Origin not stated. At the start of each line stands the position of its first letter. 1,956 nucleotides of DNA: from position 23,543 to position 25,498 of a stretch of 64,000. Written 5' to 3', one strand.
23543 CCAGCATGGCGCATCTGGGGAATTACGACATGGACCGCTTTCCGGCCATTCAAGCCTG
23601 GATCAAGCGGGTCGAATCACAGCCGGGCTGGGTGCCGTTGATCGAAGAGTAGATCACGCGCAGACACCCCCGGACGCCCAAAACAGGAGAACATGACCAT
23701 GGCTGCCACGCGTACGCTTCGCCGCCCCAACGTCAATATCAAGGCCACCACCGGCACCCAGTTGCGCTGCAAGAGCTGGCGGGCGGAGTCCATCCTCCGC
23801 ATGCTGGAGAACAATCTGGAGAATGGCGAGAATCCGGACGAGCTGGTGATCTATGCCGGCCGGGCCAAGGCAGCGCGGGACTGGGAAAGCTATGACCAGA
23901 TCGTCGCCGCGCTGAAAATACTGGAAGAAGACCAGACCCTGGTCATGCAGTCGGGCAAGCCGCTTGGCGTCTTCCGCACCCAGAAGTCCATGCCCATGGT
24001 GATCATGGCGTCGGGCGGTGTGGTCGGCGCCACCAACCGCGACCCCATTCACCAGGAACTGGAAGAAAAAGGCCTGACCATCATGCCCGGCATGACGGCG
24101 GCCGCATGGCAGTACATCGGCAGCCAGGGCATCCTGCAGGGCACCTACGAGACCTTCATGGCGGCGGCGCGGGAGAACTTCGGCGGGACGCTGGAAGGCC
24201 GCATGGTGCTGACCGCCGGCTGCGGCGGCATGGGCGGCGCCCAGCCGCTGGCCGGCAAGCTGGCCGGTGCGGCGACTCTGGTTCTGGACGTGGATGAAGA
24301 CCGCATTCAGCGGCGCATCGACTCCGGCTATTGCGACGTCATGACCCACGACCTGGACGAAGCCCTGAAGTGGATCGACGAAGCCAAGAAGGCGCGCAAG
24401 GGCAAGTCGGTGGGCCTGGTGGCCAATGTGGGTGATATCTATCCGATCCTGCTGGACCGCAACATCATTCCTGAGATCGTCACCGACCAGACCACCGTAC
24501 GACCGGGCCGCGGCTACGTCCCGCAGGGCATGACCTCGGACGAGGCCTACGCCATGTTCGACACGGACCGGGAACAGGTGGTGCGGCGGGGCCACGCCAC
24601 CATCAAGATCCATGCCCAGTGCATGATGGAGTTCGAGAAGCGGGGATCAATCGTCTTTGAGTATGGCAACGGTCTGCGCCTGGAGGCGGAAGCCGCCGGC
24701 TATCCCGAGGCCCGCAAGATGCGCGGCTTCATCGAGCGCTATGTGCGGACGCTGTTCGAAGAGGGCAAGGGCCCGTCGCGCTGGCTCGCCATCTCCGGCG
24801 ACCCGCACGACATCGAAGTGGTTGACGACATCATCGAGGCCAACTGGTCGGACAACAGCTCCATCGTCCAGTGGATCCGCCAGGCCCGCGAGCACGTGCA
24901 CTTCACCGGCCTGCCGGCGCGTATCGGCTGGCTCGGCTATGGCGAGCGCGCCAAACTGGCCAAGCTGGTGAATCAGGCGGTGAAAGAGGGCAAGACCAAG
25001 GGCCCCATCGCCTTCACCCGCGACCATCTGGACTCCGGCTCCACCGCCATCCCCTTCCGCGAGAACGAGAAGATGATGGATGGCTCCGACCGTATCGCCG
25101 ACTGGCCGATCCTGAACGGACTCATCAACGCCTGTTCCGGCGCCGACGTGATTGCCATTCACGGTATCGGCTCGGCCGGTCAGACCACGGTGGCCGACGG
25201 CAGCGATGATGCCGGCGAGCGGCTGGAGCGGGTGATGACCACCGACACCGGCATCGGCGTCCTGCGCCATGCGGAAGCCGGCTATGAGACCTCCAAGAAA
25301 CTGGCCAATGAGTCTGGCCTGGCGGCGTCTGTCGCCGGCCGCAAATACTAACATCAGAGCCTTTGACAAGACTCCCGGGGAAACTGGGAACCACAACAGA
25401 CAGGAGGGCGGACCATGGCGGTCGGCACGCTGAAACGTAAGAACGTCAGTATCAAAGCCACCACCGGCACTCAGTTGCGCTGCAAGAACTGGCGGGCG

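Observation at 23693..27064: Tandem pair of divergent urocanase-family genes with no other histidine-utilisation genes nearby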

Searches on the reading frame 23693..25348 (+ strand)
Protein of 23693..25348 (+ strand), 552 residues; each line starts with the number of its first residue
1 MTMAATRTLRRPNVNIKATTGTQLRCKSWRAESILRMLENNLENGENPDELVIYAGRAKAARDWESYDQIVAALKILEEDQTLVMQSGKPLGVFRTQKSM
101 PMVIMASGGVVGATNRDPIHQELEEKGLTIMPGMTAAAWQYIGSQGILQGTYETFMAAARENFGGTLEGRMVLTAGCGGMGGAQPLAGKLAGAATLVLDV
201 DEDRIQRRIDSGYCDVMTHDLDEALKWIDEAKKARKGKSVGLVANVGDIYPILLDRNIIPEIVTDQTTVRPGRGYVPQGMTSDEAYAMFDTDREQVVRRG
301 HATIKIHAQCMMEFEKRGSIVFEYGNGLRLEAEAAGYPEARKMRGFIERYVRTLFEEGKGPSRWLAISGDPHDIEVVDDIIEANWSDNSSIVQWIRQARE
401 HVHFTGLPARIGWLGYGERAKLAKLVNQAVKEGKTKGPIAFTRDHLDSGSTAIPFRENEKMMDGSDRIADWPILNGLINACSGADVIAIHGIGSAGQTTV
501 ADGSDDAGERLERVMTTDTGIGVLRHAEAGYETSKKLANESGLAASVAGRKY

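Call 6: search_protein_families(library=pfam, proteins=[window:23693-25348:+])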
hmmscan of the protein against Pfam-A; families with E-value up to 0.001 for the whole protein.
window:23693-25348:+ (552 aa): 3 families
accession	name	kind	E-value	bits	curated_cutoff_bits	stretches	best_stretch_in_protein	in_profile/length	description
PF01175.24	Urocanase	-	2.5e-71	240.1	23.2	1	143-350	1-209/209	Urocanase Rossmann-like domain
PF17392.7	Urocanase_C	-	8.6e-68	228.1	23.6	1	354-539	2-195/196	Urocanase C-terminal domain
PF17391.7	Urocanase_N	-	1.4e-36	125.5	23.2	1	16-139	1-126/127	Urocanase N-terminal domain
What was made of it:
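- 23693..25351 (+): URO1 (copy 1), urocanase-family NAD-dependent hydratase. The likely start is ATG 23699 (550 aa). All three Pfam urocanase domains (call 6).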

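Call 7: search_protein_families(library=ncbifam, proteins=[window:23693-25348:+])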
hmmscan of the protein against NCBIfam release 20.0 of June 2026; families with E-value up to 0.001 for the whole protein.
window:23693-25348:+ (552 aa): 3 families
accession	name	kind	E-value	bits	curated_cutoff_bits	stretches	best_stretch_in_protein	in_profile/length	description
NF058531.1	CH3_S_urocan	exception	5.5e-255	846.8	880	1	15-543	2-534/535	S-methyl thiourocanate hydratase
NF058530.1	thiouroc_hyd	equivalog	2.1e-196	653.7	930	1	23-540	1-527/535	thiourocanate hydratase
TIGR01228.2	hutU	equivalog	9.7e-191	635.1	375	1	15-544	2-542/545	urocanate hydratase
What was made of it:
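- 23693..25351 (+): NF058531 scores 846.8 bits, below the 880 cutoff (call 7).
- The best NCBIfam model is S-methyl thiourocanate hydratase. hutU and thiourocanate hydratase score about 200 bits lower (call 7). hutU is the lowest-scoring of the three urocanase-family models (call 7).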

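Call 8: search_solved_structures(query=window:23693-25348:+, show_alignments=3)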
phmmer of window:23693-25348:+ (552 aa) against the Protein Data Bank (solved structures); distinct sequences matched with E-value up to 0.001: 11.
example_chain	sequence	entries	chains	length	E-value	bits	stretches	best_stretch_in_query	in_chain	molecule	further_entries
8q9v_A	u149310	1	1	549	9e-193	645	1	14-549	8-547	urocanate hydratase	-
8q9u_A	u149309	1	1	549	6.5e-192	642.2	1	14-549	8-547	urocanate hydratase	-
7ned_A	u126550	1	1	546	1.1e-172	578.8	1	16-534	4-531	Urocanate hydratase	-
1x87_A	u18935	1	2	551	1.9e-170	571.3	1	16-543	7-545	Urocanase protein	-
2fkn_A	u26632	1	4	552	3.2e-158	531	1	15-543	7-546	Urocanate hydratase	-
7jfz_A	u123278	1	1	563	1.1e-154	519.4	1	16-543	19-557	Urocanate hydratase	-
1uwl_A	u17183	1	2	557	5.7e-148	497.1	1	13-544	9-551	UROCANATE HYDRATASE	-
2v7g_A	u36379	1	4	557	8.4e-148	496.6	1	13-544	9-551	UROCANATE HYDRATASE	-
1uwk_A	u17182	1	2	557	1.9e-147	495.4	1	13-544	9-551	UROCANATE HYDRATASE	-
1w1u_A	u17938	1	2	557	4e-147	494.3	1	13-544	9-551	UROCANATE HYDRATASE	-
6uek_A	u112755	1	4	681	1.5e-64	221.9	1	11-531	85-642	Urocanate hydratase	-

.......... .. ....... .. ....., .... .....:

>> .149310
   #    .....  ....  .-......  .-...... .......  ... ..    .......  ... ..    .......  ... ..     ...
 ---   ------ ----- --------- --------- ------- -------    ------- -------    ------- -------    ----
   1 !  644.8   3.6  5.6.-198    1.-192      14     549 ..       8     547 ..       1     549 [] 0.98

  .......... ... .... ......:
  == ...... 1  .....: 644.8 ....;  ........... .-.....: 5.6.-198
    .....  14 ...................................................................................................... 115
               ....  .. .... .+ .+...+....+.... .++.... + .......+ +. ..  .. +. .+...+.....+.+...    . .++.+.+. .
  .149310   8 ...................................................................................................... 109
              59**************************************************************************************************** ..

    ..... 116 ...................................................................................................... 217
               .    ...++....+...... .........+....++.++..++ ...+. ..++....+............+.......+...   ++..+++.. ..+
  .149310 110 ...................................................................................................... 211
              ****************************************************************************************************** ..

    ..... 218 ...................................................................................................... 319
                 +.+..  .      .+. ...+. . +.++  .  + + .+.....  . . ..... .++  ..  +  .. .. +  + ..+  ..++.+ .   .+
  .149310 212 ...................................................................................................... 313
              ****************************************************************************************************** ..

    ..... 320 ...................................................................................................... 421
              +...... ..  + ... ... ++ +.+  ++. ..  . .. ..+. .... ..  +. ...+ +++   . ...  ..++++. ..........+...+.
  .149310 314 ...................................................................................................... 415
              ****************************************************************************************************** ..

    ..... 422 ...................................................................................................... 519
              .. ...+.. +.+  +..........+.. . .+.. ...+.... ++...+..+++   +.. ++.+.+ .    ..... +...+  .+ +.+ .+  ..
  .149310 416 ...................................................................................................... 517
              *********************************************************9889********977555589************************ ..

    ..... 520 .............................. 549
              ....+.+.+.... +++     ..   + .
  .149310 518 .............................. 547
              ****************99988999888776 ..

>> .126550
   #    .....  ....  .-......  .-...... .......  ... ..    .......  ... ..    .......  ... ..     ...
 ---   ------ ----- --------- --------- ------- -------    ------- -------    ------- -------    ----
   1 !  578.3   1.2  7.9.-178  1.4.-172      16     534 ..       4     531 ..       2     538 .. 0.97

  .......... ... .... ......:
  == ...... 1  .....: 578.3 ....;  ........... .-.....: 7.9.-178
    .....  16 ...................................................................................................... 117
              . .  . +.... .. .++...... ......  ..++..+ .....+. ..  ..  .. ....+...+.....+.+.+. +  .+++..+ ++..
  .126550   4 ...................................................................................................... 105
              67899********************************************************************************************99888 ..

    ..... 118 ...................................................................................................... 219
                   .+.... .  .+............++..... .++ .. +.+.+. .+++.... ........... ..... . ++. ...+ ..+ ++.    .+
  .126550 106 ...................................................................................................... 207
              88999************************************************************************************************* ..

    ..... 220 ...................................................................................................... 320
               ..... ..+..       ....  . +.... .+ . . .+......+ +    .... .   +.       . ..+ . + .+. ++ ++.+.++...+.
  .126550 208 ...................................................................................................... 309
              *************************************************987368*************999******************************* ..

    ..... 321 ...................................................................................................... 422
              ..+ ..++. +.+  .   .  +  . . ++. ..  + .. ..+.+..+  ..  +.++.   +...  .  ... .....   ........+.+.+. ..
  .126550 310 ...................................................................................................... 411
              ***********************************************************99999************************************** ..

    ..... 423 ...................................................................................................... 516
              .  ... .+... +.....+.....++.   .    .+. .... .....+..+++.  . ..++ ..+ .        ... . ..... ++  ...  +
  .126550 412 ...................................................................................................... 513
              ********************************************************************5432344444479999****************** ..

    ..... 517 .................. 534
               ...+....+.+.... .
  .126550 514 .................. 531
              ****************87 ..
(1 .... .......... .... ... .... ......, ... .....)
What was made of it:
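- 23693..25351 (+): Best PDB sequence match is 8q9v, E 9e-193 (call 8).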

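Call 10: find_encoding_contigs(protein=window:23693-25348:+, flank=10000, max_places=6)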
Protein window:23693-25348:+ (552 aa): no gene with exactly this product is on record in the collection.
